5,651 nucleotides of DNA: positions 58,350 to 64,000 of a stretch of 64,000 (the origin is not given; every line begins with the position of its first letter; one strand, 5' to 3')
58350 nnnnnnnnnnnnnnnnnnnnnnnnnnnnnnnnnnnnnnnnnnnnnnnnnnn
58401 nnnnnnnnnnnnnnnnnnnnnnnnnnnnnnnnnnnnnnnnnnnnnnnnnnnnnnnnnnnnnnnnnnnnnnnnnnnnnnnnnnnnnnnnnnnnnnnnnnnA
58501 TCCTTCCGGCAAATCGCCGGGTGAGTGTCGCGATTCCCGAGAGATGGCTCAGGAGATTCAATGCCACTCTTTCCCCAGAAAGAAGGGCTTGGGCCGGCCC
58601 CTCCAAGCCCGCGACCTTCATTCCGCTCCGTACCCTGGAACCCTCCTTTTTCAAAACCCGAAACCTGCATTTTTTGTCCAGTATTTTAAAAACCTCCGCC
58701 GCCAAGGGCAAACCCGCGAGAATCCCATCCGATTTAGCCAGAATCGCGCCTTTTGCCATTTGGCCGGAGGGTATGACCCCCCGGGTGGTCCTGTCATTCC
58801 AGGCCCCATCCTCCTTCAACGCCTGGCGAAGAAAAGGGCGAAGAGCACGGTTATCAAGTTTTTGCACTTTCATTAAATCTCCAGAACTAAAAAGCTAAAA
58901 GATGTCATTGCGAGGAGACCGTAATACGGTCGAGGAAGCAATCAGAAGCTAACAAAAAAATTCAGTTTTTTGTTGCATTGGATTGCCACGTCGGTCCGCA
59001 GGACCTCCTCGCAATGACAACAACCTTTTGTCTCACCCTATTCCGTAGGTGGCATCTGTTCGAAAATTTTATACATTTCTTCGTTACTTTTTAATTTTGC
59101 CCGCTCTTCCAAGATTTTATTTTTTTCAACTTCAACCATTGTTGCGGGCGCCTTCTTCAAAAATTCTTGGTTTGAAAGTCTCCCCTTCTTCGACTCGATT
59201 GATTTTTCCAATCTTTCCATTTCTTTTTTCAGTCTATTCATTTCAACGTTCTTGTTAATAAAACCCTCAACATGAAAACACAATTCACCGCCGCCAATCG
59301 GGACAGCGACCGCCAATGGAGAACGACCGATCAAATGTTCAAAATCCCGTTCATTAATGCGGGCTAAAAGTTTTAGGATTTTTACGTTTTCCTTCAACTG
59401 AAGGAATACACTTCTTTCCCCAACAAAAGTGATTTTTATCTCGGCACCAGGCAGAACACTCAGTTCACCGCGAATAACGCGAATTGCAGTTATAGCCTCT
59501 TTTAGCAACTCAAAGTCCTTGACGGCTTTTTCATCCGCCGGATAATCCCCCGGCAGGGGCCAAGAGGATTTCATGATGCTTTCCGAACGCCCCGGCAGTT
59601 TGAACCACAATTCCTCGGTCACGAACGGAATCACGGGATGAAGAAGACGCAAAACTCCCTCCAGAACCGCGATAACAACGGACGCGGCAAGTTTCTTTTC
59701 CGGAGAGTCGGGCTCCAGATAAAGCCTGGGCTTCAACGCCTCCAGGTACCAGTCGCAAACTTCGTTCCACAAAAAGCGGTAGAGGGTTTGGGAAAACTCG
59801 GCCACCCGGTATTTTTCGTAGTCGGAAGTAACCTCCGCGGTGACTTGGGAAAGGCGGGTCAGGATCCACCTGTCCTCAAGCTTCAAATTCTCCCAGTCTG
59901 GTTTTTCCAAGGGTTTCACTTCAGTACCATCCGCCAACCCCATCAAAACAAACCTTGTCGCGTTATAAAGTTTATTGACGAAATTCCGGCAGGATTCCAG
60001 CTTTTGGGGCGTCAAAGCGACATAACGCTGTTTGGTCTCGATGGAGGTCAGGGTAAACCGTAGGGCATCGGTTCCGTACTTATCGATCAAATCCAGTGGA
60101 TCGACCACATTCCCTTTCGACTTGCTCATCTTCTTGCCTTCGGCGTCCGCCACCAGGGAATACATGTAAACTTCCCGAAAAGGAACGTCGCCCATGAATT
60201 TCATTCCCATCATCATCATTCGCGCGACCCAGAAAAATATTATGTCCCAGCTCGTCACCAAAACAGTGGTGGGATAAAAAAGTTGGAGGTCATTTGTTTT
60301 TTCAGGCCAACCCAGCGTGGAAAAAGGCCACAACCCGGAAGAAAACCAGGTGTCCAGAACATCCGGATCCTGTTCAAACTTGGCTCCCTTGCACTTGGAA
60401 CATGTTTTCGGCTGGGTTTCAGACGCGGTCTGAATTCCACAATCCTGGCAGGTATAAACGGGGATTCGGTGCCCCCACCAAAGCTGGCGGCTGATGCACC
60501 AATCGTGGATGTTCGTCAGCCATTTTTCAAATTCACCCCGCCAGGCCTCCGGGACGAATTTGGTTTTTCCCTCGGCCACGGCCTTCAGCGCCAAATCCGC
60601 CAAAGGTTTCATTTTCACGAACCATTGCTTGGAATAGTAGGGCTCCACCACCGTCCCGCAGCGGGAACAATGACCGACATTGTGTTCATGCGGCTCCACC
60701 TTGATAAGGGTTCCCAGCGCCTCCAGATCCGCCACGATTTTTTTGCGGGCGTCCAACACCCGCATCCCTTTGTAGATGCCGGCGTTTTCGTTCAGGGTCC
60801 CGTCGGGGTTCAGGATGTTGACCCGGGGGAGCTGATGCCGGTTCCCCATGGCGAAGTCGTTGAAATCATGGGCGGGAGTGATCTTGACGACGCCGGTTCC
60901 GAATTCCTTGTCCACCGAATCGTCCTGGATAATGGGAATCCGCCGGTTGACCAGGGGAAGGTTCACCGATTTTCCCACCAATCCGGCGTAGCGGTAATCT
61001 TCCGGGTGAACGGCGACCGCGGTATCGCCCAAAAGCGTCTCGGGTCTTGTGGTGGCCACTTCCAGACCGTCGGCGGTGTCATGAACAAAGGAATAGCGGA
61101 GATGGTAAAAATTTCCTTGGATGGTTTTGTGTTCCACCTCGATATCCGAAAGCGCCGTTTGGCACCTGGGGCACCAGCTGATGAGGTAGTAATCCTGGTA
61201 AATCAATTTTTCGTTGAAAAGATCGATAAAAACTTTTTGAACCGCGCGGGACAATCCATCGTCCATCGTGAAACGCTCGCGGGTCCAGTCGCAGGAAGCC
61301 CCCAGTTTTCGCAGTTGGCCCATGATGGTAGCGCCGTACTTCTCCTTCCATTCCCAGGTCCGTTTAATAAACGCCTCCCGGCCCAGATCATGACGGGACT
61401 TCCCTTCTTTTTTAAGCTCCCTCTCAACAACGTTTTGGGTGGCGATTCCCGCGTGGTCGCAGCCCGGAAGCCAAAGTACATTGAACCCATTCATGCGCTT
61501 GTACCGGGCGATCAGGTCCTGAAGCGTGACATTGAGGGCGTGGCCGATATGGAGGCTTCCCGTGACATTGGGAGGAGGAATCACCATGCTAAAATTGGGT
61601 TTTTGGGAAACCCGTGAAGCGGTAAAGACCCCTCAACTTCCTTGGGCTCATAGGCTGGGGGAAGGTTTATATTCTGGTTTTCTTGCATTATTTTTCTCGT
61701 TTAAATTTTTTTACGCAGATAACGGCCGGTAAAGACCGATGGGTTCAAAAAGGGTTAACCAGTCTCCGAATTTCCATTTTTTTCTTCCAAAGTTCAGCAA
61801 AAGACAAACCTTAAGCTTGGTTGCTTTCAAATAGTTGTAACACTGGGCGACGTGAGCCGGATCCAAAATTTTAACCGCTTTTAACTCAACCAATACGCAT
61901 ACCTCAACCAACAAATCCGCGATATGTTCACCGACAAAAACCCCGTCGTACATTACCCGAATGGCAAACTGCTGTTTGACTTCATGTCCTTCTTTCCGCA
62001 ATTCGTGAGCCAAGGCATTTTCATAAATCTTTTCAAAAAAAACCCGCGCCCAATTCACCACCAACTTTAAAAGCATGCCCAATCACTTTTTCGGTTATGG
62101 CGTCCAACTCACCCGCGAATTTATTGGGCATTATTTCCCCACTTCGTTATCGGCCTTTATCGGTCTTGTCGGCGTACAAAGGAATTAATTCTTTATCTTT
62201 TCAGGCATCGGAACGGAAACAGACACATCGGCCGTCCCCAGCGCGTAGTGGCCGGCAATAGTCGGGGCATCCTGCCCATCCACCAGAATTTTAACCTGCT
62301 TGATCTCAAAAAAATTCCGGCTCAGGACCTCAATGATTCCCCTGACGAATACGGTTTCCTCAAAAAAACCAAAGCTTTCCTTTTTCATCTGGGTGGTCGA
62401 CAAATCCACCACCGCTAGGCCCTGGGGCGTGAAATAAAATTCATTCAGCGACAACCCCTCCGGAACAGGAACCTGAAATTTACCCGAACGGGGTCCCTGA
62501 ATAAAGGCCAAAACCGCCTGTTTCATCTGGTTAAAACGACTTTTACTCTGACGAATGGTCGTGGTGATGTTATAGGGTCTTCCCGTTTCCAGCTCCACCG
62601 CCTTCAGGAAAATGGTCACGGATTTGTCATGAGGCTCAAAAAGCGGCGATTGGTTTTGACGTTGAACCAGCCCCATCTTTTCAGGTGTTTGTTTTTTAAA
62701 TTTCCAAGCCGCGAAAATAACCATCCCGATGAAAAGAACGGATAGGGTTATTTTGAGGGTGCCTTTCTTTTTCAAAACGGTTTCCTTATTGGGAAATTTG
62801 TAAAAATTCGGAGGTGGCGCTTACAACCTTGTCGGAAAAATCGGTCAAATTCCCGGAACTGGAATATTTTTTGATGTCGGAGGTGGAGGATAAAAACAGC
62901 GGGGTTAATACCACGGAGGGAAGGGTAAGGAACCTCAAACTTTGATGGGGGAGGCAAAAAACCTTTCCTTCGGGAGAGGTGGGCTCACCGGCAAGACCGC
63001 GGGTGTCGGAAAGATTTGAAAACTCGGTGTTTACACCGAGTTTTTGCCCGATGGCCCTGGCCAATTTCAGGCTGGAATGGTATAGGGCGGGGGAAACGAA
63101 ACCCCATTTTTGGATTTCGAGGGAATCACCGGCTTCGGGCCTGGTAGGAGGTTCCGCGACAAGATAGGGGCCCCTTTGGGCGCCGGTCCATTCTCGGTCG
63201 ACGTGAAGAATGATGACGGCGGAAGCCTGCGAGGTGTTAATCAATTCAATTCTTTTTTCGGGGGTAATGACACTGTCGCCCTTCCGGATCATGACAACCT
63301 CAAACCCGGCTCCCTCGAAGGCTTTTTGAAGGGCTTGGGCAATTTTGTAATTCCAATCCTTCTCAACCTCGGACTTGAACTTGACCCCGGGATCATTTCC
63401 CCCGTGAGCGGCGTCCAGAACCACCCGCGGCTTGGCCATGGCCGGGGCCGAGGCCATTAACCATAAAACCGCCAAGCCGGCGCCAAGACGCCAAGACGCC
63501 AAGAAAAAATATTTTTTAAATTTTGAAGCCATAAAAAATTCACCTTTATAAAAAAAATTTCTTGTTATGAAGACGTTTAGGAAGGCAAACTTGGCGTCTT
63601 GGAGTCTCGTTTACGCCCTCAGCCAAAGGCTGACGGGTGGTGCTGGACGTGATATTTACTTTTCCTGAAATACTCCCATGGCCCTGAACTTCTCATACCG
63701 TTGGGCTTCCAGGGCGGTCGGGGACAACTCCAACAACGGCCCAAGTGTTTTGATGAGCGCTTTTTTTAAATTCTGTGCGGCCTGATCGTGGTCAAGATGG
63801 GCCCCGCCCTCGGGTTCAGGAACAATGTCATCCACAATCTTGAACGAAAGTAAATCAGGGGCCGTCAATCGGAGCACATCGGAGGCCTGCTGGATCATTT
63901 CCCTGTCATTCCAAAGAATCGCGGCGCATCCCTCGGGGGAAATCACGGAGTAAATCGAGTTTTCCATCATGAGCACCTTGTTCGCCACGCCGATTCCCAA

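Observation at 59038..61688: valS N-terminus is split across two frames at a T5/A5 homopolymer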

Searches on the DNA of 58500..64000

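Call 30: search_rna_families(source=window, start=58500, end=64000, threshold=evalue, max_evalue=1)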
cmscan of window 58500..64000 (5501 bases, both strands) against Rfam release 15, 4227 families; matches with E-value up to 1: 0.
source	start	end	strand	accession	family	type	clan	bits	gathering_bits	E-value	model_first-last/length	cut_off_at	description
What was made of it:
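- No known RNA element was found (Rfam, 0 hits, call 30).
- Tried and rejected: (4) Programmed frameshift or an RNA element: no slippery heptamer, and Rfam gave 0 hits at E up to 1 over 58.5-64 kb (call 30).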
